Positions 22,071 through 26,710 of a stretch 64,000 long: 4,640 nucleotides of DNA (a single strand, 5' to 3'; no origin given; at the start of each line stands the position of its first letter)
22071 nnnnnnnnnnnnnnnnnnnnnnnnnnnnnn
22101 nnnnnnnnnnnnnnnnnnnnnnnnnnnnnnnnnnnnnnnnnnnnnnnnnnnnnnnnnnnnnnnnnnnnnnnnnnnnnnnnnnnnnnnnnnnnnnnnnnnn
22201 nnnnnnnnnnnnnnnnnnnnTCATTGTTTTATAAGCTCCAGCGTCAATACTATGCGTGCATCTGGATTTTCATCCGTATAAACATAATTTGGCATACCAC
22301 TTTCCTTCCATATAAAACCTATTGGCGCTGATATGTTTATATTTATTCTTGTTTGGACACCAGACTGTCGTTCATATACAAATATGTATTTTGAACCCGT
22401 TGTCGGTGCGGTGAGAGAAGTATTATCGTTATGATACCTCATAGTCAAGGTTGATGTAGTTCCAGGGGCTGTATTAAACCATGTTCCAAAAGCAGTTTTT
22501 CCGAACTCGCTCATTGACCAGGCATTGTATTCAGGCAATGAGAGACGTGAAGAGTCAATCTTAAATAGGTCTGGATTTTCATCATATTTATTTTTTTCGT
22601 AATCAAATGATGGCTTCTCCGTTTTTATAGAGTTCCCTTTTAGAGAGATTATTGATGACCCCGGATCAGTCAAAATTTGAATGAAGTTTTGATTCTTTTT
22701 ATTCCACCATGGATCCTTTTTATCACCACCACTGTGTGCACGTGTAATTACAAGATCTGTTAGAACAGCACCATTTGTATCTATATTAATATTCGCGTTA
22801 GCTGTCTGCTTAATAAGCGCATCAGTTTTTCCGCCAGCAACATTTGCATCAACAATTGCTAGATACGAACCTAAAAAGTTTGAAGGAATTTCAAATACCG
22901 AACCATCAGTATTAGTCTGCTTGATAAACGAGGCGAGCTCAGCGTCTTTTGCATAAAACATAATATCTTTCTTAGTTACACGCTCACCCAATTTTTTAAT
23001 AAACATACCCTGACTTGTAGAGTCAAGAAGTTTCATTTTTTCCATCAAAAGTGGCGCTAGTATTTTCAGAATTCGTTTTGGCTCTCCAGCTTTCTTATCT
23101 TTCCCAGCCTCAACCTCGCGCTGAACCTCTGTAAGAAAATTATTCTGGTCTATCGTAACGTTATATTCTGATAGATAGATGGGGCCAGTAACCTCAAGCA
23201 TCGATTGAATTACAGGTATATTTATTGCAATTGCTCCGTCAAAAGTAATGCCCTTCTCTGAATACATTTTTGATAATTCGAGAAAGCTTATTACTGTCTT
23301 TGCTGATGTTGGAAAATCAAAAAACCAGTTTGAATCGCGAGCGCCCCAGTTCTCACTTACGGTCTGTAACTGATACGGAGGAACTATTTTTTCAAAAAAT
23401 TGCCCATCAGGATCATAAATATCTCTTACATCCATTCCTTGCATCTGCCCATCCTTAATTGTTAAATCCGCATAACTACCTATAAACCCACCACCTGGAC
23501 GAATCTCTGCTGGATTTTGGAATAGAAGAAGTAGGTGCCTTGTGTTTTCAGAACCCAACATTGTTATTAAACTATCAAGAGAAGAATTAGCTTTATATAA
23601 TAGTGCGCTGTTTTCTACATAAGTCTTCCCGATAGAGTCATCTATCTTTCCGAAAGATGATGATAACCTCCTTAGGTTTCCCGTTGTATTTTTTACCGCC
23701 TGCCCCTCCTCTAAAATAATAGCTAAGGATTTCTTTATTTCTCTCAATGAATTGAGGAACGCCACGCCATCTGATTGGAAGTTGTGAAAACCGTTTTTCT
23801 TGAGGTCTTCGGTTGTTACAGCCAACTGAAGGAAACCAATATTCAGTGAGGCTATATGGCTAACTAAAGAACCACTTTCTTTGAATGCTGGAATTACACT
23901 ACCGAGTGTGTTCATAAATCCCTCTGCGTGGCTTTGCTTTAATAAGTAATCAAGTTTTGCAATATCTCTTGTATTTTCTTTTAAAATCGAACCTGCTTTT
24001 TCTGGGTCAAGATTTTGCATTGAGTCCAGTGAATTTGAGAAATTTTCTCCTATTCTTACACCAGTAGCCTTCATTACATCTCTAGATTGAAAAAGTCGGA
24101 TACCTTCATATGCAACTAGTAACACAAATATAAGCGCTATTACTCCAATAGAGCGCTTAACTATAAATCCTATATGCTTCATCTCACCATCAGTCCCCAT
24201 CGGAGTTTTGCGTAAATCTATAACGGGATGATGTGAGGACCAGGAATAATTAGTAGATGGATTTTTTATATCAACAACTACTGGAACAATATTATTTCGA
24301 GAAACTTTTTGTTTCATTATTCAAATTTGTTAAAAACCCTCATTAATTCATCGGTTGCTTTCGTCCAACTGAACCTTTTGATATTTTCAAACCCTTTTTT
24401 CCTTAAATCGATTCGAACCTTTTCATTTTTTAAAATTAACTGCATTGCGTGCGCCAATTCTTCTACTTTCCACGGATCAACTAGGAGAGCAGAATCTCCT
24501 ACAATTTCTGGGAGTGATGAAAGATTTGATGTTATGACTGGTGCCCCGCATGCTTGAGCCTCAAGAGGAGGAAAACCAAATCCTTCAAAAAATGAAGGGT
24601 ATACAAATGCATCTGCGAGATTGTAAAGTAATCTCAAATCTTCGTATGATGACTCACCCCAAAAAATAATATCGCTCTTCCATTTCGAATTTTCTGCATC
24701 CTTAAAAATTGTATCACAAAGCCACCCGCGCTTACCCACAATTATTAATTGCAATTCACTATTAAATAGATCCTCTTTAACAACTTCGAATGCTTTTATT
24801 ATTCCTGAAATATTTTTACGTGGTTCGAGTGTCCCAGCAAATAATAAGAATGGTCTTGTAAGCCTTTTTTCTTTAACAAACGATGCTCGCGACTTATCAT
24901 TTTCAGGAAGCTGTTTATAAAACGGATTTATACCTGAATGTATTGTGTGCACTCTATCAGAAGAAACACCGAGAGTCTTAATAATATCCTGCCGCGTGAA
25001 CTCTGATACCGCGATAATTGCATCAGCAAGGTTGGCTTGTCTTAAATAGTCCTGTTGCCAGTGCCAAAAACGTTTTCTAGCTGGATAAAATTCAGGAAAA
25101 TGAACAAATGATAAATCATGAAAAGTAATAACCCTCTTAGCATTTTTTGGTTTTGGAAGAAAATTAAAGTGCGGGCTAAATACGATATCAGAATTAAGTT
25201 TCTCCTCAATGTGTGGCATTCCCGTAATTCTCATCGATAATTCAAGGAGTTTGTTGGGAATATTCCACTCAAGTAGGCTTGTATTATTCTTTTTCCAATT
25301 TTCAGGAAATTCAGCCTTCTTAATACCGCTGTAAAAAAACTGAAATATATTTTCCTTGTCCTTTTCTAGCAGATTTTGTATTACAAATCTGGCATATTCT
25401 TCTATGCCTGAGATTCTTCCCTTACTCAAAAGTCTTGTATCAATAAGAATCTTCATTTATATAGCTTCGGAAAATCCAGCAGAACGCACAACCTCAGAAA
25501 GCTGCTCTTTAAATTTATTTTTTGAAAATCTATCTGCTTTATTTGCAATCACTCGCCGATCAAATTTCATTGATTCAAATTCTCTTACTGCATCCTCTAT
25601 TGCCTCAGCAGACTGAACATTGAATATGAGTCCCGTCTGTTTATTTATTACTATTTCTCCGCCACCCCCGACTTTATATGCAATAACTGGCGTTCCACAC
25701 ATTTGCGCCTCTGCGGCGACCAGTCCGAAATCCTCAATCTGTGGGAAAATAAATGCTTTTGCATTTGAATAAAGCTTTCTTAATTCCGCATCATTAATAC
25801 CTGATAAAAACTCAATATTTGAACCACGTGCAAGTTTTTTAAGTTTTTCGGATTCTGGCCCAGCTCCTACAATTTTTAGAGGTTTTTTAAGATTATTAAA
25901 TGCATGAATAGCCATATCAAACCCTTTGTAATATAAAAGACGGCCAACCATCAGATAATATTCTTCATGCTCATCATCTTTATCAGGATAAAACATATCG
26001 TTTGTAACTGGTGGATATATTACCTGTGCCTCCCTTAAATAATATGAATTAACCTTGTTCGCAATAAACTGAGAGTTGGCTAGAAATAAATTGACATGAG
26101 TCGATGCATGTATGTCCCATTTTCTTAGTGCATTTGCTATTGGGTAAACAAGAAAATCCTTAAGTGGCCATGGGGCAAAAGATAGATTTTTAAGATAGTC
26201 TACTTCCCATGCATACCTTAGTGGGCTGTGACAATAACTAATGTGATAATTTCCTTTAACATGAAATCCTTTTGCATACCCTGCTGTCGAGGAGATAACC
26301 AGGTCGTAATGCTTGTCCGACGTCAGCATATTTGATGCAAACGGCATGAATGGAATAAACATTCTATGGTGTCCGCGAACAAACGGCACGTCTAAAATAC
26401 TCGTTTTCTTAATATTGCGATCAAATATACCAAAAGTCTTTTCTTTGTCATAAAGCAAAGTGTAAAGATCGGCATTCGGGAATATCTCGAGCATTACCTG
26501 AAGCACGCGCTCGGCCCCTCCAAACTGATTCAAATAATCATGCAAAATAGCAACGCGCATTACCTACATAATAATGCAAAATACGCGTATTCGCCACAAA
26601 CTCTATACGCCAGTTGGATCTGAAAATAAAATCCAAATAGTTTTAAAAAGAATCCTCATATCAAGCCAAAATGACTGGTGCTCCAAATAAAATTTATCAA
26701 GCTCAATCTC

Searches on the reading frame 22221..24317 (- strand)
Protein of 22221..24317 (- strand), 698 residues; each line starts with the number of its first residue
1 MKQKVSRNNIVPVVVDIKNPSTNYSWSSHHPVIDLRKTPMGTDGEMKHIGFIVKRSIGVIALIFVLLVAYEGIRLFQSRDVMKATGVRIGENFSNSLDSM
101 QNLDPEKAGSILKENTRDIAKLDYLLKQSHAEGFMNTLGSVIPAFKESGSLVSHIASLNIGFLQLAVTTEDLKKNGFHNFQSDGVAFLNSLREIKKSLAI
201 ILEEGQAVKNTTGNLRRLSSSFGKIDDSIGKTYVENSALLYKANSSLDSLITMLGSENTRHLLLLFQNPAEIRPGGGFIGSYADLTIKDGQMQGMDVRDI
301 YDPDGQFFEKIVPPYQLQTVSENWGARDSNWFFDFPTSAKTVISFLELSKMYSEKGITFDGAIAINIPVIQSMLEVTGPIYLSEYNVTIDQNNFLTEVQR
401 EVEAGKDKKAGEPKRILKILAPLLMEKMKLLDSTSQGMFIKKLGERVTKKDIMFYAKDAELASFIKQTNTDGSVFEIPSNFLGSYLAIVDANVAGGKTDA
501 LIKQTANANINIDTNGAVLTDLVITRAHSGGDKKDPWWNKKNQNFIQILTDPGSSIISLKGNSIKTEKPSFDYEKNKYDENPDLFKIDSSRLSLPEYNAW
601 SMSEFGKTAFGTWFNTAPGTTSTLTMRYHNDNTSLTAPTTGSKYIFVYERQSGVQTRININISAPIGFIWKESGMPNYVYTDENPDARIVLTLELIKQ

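Call 3: search_protein_families(library=pfam, proteins=[window:22221-24317:-], max_evalue=1)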
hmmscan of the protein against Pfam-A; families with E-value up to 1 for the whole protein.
window:22221-24317:- (698 aa): 2 families
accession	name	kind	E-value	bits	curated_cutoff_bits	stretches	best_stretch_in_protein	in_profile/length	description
PF13196.11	DUF4012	-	7.8e-21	75.5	28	1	258-401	2-142/144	Protein of unknown function (DUF4012)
PF21879.2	STIV_turret_3rd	-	0.024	15.4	27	1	483-559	27-98/111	C381 turret protein Nucleoplasmin-like/VP domain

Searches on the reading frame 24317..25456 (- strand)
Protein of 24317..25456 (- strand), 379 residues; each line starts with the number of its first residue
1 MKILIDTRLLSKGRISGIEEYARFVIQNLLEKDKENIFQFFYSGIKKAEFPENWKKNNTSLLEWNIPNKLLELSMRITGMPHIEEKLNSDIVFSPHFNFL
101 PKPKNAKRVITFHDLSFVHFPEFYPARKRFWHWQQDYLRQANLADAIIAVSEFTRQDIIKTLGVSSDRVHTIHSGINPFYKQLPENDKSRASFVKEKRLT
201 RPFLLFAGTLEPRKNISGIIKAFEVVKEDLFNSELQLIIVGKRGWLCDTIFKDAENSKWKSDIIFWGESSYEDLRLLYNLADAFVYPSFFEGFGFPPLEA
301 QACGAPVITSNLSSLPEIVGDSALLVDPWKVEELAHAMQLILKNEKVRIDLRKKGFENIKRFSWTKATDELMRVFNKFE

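Call 101: search_protein_families(library=pfam, proteins=[window:24317-25456:-], max_evalue=0.001)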
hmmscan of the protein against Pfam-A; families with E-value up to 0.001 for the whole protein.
window:24317-25456:- (379 aa): 6 families
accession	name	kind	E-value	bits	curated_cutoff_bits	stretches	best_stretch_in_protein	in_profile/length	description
PF00534.26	Glycos_transf_1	-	3.9e-35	121.4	26.4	1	190-355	4-169/172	Glycosyl transferases group 1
PF13692.12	Glyco_trans_1_4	-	1.9e-26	93.5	27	1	202-344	2-142/142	Glycosyl transferases group 1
PF13439.12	Glyco_transf_4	-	4.4e-15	56.5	28.5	1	84-178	68-168/170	Glycosyltransferase Family 4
PF20706.3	GT4-conflict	-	2.2e-06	27.3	26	1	144-322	147-323/385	Family 4 Glycosyltransferase in conflict systems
PF13579.12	Glyco_trans_4_4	-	2.5e-05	25.1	29.7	1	105-175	94-158/158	Glycosyl transferase 4-like domain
PF13524.12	Glyco_trans_1_2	-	0.00082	19.8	25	0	239-364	19-135/144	Glycosyl transferase-like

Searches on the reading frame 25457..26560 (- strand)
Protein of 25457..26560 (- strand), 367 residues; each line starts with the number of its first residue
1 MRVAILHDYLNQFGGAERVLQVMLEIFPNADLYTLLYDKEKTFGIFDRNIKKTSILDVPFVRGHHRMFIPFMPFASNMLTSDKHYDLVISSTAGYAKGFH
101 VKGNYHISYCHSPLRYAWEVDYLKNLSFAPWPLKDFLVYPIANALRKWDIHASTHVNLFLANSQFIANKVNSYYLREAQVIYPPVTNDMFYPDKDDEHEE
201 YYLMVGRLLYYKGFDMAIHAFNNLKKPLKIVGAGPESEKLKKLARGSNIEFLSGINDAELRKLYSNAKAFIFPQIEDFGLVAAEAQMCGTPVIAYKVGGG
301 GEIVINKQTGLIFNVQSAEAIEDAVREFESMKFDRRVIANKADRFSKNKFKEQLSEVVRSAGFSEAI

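Call 101: search_protein_families(library=pfam, proteins=[window:25457-26560:-], max_evalue=0.001)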
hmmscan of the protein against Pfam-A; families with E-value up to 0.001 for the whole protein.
window:25457-26560:- (367 aa): 4 families
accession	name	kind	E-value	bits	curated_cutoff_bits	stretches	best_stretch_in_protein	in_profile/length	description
PF00534.26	Glycos_transf_1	-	2.4e-33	115.5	26.4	1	196-346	12-166/172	Glycosyl transferases group 1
PF13692.12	Glyco_trans_1_4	-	1.7e-24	87.2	27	1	202-327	4-138/142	Glycosyl transferases group 1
PF20706.3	GT4-conflict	-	3.8e-07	29.9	26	1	197-307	195-323/385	Family 4 Glycosyltransferase in conflict systems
PF13439.12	Glyco_transf_4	-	0.00064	20.2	28.5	0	58-185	46-166/170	Glycosyltransferase Family 4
